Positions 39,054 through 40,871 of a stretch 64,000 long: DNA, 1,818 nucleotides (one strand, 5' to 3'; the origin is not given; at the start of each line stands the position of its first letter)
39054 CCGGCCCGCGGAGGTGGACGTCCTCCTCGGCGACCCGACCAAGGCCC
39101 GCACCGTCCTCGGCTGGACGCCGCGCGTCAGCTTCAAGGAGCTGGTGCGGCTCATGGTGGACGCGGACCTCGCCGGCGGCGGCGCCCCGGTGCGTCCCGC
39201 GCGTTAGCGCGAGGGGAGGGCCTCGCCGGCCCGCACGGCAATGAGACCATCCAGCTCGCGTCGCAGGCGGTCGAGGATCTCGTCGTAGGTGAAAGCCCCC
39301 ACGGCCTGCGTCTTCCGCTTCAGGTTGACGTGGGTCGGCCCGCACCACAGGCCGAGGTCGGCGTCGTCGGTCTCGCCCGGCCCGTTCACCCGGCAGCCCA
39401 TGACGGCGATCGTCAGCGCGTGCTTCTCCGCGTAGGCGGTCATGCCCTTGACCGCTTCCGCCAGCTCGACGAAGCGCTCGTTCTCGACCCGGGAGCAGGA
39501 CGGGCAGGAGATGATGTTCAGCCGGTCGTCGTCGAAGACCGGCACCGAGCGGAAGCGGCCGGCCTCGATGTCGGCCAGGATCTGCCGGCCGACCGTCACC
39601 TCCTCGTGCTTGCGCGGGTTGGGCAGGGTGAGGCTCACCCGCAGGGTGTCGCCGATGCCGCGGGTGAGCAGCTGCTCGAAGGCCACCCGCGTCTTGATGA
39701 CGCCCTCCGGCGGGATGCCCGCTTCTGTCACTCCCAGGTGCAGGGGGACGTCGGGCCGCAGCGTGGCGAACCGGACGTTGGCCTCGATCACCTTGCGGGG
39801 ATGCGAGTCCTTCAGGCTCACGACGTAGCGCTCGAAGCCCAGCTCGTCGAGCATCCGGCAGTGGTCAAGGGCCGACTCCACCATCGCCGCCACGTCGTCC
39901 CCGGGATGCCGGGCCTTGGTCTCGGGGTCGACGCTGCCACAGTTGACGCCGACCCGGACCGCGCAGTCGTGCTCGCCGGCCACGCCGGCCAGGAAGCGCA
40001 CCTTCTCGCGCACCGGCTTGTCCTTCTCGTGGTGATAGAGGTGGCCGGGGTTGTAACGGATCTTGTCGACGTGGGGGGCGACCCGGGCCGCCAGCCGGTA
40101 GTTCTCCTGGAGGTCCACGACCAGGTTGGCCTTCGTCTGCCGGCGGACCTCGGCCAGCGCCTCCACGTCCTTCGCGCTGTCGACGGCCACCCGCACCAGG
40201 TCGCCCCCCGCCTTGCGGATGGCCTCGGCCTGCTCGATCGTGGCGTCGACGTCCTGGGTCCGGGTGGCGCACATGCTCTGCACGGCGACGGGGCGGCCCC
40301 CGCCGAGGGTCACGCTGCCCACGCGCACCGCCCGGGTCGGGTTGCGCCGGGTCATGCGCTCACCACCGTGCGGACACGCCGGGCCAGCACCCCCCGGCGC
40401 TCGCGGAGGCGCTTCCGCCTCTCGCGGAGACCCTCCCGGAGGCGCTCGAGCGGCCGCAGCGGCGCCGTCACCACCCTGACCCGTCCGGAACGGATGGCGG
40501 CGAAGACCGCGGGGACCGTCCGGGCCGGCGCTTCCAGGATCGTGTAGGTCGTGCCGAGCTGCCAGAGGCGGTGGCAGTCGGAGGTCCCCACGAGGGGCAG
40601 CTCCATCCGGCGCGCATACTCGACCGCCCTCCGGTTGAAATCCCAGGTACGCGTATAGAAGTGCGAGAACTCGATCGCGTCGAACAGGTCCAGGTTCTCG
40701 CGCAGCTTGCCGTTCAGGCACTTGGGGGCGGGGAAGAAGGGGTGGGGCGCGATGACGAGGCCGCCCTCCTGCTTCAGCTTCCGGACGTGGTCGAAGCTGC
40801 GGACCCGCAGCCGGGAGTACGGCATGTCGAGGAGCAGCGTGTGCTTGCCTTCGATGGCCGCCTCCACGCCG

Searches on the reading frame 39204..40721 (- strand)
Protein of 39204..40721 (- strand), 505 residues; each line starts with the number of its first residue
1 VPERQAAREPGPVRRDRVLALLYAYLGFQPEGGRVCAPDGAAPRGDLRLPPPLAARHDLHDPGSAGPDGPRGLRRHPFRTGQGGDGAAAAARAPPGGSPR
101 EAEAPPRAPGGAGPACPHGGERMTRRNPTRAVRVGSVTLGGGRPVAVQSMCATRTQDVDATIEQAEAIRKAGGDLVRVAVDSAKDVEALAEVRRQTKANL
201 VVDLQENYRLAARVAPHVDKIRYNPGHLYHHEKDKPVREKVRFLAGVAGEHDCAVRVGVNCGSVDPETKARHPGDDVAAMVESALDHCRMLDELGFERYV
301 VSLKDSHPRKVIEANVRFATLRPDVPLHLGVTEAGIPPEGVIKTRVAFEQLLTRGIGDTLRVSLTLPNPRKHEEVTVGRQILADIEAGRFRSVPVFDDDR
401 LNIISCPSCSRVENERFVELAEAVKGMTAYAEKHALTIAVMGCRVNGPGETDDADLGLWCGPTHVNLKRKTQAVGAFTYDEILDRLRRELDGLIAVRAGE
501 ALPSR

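Call 56: search_protein_families(library=pfam, proteins=[window:39204-40721:-], max_evalue=0.00001)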
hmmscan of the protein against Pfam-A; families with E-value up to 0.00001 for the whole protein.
window:39204-40721:- (505 aa): 1 family
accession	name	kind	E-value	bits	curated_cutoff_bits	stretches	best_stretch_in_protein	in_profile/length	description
PF04551.19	GcpE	-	2.1e-102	343.1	32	1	129-490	1-341/343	GcpE protein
